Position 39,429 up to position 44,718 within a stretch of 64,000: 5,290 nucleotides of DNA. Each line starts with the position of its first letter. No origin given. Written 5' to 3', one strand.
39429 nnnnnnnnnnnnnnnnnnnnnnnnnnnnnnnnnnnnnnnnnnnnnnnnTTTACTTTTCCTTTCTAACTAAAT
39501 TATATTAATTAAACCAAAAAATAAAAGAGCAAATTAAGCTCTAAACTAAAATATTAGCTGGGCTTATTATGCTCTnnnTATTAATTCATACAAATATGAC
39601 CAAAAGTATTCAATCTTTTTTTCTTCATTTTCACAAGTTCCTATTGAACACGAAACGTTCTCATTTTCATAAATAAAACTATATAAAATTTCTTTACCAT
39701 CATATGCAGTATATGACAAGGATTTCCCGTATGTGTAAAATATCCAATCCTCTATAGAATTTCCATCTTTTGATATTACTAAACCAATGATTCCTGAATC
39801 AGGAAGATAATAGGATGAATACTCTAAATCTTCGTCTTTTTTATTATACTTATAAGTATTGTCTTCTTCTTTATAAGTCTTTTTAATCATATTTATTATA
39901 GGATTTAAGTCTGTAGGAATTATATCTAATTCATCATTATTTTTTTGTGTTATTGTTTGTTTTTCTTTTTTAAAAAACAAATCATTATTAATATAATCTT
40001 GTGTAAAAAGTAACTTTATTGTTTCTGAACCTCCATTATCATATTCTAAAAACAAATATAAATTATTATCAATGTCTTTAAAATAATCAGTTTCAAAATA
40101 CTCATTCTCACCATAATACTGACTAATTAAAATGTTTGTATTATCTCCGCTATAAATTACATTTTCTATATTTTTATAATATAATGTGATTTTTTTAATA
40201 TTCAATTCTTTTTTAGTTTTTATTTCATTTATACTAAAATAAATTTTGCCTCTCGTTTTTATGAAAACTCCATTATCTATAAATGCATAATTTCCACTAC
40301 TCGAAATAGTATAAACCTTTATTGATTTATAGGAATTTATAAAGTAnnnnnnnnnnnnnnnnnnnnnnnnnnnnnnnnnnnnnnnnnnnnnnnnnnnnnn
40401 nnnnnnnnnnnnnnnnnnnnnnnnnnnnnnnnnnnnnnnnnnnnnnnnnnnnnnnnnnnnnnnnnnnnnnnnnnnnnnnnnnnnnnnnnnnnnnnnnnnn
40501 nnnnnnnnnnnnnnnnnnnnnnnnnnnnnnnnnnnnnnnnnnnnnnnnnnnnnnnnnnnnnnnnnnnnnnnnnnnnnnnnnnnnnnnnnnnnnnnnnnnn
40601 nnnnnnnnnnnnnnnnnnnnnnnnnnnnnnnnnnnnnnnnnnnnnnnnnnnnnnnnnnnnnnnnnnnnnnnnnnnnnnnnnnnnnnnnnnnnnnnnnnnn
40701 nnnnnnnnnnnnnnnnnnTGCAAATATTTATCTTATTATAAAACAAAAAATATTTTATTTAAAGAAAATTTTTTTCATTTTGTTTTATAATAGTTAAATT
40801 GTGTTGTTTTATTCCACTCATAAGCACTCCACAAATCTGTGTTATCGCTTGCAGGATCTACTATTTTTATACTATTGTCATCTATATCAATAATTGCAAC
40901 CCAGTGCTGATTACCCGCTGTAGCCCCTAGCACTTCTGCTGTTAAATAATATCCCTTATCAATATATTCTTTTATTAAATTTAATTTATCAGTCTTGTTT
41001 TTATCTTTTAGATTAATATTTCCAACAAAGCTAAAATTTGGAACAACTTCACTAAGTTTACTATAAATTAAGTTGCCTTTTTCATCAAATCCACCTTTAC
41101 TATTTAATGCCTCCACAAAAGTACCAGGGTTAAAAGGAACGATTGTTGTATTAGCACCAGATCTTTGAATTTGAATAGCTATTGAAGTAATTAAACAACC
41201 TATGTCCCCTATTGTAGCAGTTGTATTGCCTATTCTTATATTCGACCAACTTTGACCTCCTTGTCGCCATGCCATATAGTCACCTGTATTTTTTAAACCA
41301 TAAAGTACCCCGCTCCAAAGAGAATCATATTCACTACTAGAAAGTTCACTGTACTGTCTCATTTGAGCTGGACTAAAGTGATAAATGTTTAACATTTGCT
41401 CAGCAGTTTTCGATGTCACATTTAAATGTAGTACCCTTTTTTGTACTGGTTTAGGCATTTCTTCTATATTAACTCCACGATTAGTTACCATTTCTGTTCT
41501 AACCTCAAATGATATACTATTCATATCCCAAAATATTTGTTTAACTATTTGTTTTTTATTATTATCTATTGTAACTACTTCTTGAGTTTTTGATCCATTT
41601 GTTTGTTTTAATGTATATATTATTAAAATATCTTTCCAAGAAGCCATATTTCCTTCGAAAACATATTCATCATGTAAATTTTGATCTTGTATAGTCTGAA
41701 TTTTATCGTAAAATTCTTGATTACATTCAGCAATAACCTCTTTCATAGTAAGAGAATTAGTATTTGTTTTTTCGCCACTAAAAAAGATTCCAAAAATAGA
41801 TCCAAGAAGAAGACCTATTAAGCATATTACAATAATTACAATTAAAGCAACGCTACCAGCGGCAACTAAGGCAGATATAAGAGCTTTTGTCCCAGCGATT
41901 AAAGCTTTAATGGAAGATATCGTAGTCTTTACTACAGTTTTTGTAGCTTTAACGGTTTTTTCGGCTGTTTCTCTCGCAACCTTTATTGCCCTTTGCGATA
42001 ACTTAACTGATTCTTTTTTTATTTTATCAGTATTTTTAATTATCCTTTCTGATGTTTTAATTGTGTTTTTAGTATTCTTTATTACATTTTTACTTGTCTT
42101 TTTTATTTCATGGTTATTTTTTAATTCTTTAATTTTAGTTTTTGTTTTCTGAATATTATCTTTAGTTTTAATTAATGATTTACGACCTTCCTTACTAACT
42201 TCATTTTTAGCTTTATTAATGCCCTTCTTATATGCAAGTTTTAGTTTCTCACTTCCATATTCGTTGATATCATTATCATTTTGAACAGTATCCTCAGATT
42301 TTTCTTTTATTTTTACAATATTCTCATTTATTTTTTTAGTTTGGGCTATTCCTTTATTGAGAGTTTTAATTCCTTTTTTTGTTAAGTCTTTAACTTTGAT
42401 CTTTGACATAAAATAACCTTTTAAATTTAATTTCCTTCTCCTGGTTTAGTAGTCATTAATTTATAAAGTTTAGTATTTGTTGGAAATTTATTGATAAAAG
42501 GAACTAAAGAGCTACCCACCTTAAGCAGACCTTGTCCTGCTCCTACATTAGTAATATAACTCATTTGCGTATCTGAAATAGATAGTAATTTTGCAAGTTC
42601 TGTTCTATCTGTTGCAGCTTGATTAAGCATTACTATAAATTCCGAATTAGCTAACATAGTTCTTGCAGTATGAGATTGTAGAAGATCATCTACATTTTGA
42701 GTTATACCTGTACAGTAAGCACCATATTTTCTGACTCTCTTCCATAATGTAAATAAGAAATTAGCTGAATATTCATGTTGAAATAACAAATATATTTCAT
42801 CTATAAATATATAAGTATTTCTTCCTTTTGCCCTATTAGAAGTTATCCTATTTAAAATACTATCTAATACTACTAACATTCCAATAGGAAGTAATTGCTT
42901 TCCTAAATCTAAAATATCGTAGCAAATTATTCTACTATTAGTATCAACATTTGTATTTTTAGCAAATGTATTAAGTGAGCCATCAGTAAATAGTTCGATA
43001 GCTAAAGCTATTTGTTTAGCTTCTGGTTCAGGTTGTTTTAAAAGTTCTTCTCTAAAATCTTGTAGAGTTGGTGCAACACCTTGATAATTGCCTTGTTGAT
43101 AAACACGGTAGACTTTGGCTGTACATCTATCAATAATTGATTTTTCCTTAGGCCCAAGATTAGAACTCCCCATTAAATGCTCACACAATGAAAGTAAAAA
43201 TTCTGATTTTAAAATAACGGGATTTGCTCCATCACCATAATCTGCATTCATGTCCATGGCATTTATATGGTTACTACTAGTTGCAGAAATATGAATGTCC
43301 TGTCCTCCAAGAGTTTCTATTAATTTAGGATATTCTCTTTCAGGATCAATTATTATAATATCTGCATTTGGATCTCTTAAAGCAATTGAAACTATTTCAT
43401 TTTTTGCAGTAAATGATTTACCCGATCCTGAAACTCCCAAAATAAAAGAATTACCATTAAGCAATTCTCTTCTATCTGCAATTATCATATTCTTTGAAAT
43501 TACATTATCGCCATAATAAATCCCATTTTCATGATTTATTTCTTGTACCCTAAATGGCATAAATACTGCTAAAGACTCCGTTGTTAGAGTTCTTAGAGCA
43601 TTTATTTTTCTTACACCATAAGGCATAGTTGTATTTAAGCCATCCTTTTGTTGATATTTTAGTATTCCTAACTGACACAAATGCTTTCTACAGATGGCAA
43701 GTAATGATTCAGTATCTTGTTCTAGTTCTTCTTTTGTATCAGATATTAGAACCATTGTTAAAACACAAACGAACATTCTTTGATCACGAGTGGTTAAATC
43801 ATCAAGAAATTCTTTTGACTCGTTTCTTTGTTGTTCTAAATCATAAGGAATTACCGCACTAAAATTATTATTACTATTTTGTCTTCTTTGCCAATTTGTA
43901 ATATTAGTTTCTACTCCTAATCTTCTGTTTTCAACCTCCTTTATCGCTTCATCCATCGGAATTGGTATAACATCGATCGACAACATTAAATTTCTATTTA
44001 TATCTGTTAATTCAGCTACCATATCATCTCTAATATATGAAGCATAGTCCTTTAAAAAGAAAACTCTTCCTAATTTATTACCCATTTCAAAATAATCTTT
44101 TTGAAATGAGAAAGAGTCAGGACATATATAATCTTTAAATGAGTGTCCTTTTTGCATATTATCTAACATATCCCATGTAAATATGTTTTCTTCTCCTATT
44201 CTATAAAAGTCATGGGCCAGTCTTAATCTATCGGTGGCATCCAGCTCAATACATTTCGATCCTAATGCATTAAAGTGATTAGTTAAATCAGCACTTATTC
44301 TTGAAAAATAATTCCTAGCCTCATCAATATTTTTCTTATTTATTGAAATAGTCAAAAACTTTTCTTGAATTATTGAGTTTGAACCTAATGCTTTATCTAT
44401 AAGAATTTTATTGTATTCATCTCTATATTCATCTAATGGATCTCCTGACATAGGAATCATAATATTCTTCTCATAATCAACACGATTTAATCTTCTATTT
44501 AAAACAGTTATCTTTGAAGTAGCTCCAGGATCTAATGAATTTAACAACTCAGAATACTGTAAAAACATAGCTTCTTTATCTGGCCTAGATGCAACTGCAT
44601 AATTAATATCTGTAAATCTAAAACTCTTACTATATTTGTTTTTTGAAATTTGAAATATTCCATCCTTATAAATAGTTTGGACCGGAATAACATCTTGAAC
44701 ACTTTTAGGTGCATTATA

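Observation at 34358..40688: The ICE cargo block encodes an unassigned secreted-protein system: TM-anchored XRE sensor, two paralogous secreted proteins, a streptogrisin-like protease, small exported proteins and a lipoprotein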

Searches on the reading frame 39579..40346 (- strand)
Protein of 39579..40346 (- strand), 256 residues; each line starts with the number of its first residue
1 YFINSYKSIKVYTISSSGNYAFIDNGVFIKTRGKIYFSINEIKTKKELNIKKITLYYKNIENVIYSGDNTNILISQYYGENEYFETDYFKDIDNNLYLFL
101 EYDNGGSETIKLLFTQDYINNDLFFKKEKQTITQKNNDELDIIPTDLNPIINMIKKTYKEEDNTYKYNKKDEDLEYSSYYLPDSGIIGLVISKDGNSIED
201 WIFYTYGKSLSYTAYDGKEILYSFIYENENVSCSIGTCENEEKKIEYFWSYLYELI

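Call 68: find_homologous_proteins(query=window:39579-40346:-, max_evalue=0.001)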
Query window:39579-40346:- (256 aa): 15 proteins with E <= 0.001 among 1025 candidates.
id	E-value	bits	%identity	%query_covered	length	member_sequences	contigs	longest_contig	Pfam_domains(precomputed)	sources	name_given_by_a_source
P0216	2.1e-159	547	100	100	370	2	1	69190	PF12844.14,PF01381.29,PF13560.13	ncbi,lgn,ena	-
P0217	1.6e-88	315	61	100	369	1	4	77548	PF12844.14,PF01381.29,PF13560.13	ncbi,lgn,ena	-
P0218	3.8e-88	313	59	100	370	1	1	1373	PF12844.14,PF01381.29,PF13560.13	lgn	-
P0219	4.8e-85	303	58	100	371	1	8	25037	PF12844.14,PF01381.29,PF13560.13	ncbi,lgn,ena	-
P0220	8.0e-72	260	51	100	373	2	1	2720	PF12844.14,PF01381.29,PF13560.13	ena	-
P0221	2.4e-36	144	56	54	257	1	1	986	PF12844.14,PF01381.29,PF13560.13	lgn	-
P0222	2.7e-36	143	39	98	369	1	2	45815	PF12844.14,PF01381.29,PF13560.13,PF13443.13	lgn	-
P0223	6.3e-35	139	37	100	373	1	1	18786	PF12844.14,PF01381.29,PF13560.13,PF13443.13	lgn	-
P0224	2.8e-30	124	38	98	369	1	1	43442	PF12844.14,PF01381.29,PF13560.13,PF13443.13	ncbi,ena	-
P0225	3.4e-11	61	38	52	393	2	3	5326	PF12844.14,PF01381.29,PF13560.13,PF13443.13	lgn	-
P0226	1.7e-9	56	38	53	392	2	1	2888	PF12844.14,PF01381.29,PF13560.13,PF13443.13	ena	-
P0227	7.1e-9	54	33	80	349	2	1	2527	PF12844.14,PF01381.29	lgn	-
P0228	6.7e-8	50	30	97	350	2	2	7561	PF12844.14,PF01381.29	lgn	-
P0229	9.1e-8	50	41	50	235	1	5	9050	PF12844.14,PF01381.29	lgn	-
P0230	2.2e-7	49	29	97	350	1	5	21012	PF12844.14,PF01381.29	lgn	-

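Call 69: find_encoding_contigs(protein=P0216, flank=3000, max_places=3)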
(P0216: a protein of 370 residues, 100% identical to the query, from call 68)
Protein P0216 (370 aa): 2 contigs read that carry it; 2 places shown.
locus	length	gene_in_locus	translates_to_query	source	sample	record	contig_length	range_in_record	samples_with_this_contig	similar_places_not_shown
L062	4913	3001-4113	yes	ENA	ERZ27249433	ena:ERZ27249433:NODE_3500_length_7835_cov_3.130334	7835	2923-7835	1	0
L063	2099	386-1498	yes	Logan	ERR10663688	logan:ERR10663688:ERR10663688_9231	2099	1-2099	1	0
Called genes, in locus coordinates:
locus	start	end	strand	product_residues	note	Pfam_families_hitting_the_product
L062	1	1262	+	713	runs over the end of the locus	PF01935:DUF87, PF12846:AAA_10, PF19044:P-loop_TraG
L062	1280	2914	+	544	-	-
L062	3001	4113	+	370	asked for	PF01381:HTH_3, PF12844:HTH_19, PF13560:HTH_31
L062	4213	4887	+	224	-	-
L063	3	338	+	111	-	?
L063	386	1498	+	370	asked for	PF01381:HTH_3, PF12844:HTH_19, PF13560:HTH_31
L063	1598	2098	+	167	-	?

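Call 70: find_encoding_contigs(protein=P0217, flank=10000, max_places=3)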
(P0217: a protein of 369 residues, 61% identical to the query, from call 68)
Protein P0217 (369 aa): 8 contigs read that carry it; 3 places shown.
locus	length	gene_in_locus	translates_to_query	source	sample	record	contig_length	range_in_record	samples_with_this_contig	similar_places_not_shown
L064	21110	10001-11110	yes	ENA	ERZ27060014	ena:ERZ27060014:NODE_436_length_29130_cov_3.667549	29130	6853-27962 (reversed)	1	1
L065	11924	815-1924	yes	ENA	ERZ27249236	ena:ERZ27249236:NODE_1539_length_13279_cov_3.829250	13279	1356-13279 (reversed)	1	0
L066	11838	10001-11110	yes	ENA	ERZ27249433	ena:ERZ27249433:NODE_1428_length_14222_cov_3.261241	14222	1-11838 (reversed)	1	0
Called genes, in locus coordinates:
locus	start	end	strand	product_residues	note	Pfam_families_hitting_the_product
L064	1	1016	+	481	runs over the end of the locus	PF01266:DAO, PF00355:Rieske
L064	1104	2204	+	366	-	-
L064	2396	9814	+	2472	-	PF07580:Peptidase_M26_C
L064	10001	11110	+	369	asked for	PF12844:HTH_19, PF13560:HTH_31 (weak), PF01381:HTH_3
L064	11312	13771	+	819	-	PF00005:ABC_tran, PF02463:SMC_N, PF02687:FtsX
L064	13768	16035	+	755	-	PF00005:ABC_tran, PF02463:SMC_N (faint)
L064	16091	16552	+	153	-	PF20251:Big_14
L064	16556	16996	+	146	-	PF20251:Big_14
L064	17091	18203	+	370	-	PF01381:HTH_3, PF12844:HTH_19 (faint), PF13560:HTH_31 (weak)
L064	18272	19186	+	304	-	-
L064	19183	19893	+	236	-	-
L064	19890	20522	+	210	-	PF00005:ABC_tran, PF13304:AAA_21 (weak)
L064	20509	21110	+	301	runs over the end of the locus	-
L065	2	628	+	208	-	?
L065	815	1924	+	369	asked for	PF12844:HTH_19, PF13560:HTH_31 (weak), PF01381:HTH_3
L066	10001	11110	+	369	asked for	PF12844:HTH_19, PF13560:HTH_31 (weak), PF01381:HTH_3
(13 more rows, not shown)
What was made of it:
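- A close XRE-TM homolog from the same sample sits beside two Big_14 genes (call 70).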

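Call 71: list_cluster_members(proteins=[P0216, P0217, P0008, P0009, P0178])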
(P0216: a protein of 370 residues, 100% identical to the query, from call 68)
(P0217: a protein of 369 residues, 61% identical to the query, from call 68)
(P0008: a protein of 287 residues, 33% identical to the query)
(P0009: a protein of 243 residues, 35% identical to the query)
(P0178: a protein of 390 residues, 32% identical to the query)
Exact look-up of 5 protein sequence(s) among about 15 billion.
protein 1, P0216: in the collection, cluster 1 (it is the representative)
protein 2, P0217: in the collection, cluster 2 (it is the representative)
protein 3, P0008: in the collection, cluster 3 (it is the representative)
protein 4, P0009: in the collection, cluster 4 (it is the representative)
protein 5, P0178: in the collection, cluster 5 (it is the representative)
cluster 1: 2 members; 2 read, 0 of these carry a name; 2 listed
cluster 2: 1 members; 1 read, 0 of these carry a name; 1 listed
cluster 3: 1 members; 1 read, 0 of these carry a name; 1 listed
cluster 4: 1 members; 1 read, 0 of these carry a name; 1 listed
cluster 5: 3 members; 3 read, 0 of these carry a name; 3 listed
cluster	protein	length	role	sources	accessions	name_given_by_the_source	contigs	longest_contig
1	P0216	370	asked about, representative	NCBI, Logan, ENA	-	-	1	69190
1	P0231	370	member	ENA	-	-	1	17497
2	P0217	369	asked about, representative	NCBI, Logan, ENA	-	-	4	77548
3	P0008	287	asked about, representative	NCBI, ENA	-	-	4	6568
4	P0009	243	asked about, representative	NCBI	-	-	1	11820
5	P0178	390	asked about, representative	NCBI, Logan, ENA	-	-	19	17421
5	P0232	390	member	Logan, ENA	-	-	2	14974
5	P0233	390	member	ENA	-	-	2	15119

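Call 84: predict_structure(alignment_id=A10)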
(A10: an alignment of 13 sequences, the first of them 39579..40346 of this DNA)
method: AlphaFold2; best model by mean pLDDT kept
length: 256 residues; sequences in the alignment: 13
mean_pLDDT: 78.3   pTM: 0.46
mean pLDDT of the five models: 78.3, 77.1, 75.6, 74.9, 73.5
residues with pLDDT >= 90: 62; 70-90: 144; 50-70: 22; < 50: 28
segments of 3 or more residues with pLDDT < 50: 1-7, 121-141
pLDDT, mean of each block of 10 residues (from residue 1): 44 87 84 78 85 91 86 75 69 89 92 76 33 33 73 90 89 92 89 89 86 85 81 76 89 77
secondary structure, 60 per line:
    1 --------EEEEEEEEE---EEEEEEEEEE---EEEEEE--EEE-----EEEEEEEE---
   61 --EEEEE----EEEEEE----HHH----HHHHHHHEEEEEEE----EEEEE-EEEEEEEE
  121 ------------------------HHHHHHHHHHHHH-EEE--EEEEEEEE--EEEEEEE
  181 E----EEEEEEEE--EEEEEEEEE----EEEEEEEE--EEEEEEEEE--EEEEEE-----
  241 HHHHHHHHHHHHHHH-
elements in order: E9-17 E21-30 E34-39 E42-44 E50-57 E63-67 E72-77 H89-95 E96-102 E107-111 E113-120 H145-157 E159-161 E164-171 E174-181 E186-193 E196-204 E209-216 E219-227 E230-235 H241-255

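Call 88: fold_search(model_id=the predicted structure, library=pdb)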
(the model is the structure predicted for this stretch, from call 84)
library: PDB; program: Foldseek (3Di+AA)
matches with E <= 10: 811; with E <= 0.001: 0
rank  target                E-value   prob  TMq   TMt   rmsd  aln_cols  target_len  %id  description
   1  9azz_A                6.0e-03  0.82  0.15  0.21  19.7       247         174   10  Crystal structure of outer membrane lipoprotein carrier protein (LolA) from Ehrlichia ruminantium (released 2024-03-20)
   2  2awa_B                1.4e-02  0.23  0.13  0.11  17.6       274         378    9  Crystal structure of DNA polymerase III, beta chain (EC 2.7.7.7) (np_344555.1) from STREPTOCOCCUS PNEUMONIAE TIGR4 at  (released 2005-09-20)
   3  9c89                  1.5e-02  0.57  0.14  0.20  19.6       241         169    9  Crystal structure of outer membrane lipoprotein carrier protein (LolA) from Ehrlichia chaffeensis (released 2024-06-19)
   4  6amq_C                2.0e-02  0.23  0.14  0.12  16.1       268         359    6  Crystal structure of the DNA polymerase III subunit beta from Enterobacter cloacae (released 2017-11-01)
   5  9azz_C                3.7e-02  0.41  0.14  0.20  18.9       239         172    9  Crystal structure of outer membrane lipoprotein carrier protein (LolA) from Ehrlichia ruminantium (released 2024-03-20)
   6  7e7v_A                4.9e-02  0.13  0.15  0.14  22.9       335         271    6  Crystal structure of RSL mutant in complex with sugar Ligand (released 2021-04-14)
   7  7kra_A                5.5e-02  0.09  0.10  0.06  20.0       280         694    8  Cryo-EM structure of Saccharomyces cerevisiae ER membrane protein complex bound to Fab-DH4 in lipid nanodiscs (released 2020-12-02)
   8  5t88_A                6.7e-02  0.23  0.14  0.07  21.3       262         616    7  Prolyl oligopeptidase from Pyrococcus furiosus (released 2017-09-06)
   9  5wce_A                7.0e-02  0.14  0.16  0.13  17.6       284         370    8  Caulobacter crescentus pol III beta (released 2017-07-26)
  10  8veh_B                7.4e-02  0.21  0.12  0.15  18.5       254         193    9  Crystal structure of outer membrane lipoprotein carrier protein (LolA) from Rickettsia bellii (released 2023-12-27)
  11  8jb5                  7.8e-02  0.85  0.20  0.03  18.4       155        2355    6  The cryo-EM structure of Paeniclostridium sordellii lethal toxin (TcsL) (released 2023-12-13)
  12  4x7r_A                8.2e-02  0.95  0.18  0.11   9.2        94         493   12  Crystal structure of S. aureus TarM G117R mutant in complex with Fondaparinux, alpha-GlcNAc-glycerol and UDP (released 2015-02-25)
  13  9azz_B                8.2e-02  0.41  0.15  0.23  19.3       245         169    8  Crystal structure of outer membrane lipoprotein carrier protein (LolA) from Ehrlichia ruminantium (released 2024-03-20)
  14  5yp4_C                8.2e-02  0.21  0.14  0.07  21.6       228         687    8  Crystal structure of dipeptidyl peptidase IV (DPP IV) with Lys-Pro from Pseudoxanthomonas mexicana WO24 (released 2018-02-21)
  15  8x2h                  9.0e-02  0.80  0.19  0.03  18.7       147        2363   10  Cryo-EM structure of the TcsL at pH 5.0 in its closed conformation (released 2023-12-13)
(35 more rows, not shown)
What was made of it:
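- Tried and rejected: Foldseek of the XRE ectodomain model gave nothing below E 0.006 (call 88).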

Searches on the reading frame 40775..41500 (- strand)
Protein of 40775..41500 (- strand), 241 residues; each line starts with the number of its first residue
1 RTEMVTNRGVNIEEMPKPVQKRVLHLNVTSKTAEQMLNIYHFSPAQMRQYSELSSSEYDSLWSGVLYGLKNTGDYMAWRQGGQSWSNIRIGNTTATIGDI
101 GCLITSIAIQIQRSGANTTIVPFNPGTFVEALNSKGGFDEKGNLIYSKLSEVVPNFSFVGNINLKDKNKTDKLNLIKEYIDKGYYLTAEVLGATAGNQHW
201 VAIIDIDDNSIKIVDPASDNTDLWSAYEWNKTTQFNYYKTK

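Call 99: search_solved_structures(query=window:40775-41500:-, max_evalue=1)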
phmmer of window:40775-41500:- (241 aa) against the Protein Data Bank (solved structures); distinct sequences matched with E-value up to 1: 0.

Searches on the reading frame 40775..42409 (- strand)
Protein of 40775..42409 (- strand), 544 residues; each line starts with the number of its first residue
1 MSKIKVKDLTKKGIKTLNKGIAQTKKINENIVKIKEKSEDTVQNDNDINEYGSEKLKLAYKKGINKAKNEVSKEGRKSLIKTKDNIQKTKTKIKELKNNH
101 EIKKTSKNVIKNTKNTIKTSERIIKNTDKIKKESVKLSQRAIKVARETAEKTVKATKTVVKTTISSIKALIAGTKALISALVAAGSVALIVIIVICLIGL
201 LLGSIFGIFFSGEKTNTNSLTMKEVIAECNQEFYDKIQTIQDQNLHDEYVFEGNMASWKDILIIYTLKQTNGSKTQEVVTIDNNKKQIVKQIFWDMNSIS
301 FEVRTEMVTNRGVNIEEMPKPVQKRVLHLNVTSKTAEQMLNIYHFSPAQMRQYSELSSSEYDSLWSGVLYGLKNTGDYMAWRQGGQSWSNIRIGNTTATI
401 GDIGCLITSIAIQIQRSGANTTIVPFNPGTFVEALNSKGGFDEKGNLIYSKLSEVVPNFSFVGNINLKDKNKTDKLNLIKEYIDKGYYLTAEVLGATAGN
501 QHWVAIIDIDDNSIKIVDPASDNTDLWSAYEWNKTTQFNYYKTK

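Call 3: search_protein_families(library=pfam, proteins=[window:40775-42409:-], max_evalue=0.1)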
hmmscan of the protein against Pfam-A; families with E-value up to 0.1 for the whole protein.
window:40775-42409:- (544 aa): 1 family
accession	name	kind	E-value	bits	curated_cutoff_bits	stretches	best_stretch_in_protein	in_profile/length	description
PF11980.13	DUF3481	-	0.075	13.3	28.5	0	188-238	16-67/82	C-terminal domain of neuropilin glycoprotein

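Call 4: search_protein_families(library=ncbifam, proteins=[window:40775-42409:-], max_evalue=0.1)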
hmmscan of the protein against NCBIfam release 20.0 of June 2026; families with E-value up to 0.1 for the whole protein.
window:40775-42409:- (544 aa): 0 families

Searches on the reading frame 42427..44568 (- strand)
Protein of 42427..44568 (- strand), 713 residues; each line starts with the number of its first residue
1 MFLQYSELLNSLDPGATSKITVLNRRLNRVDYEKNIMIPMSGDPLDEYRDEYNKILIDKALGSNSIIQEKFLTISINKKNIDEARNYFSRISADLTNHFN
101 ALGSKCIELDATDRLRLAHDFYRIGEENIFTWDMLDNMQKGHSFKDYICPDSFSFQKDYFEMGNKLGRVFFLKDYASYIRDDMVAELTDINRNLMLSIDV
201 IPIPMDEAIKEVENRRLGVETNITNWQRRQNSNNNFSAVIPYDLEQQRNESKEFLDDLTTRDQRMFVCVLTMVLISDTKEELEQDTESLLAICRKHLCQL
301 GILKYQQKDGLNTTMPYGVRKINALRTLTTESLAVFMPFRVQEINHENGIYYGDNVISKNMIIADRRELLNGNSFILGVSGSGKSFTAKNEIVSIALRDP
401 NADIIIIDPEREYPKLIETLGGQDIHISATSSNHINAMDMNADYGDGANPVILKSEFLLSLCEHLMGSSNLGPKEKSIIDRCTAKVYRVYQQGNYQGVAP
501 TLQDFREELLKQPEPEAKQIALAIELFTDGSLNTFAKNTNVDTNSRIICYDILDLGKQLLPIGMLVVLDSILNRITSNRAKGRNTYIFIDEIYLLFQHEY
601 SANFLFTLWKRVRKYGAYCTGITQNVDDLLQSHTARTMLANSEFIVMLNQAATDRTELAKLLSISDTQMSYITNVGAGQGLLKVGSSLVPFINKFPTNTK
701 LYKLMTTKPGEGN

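Call 64: search_protein_families(library=pfam, proteins=[window:42427-44568:-], max_evalue=0.001)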
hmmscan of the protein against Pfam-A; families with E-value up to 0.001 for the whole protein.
window:42427-44568:- (713 aa): 3 families
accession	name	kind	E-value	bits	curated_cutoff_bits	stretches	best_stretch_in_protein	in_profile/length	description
PF19044.6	P-loop_TraG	-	1.9e-18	66.8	25.8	2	544-675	211-345/413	TraG P-loop domain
PF12846.13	AAA_10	-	4.1e-09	36.4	27.5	1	371-638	21-295/362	AAA-like domain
PF01935.23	DUF87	-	4.6e-09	37.1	23.2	1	376-445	28-84/220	Helicase HerA, central domain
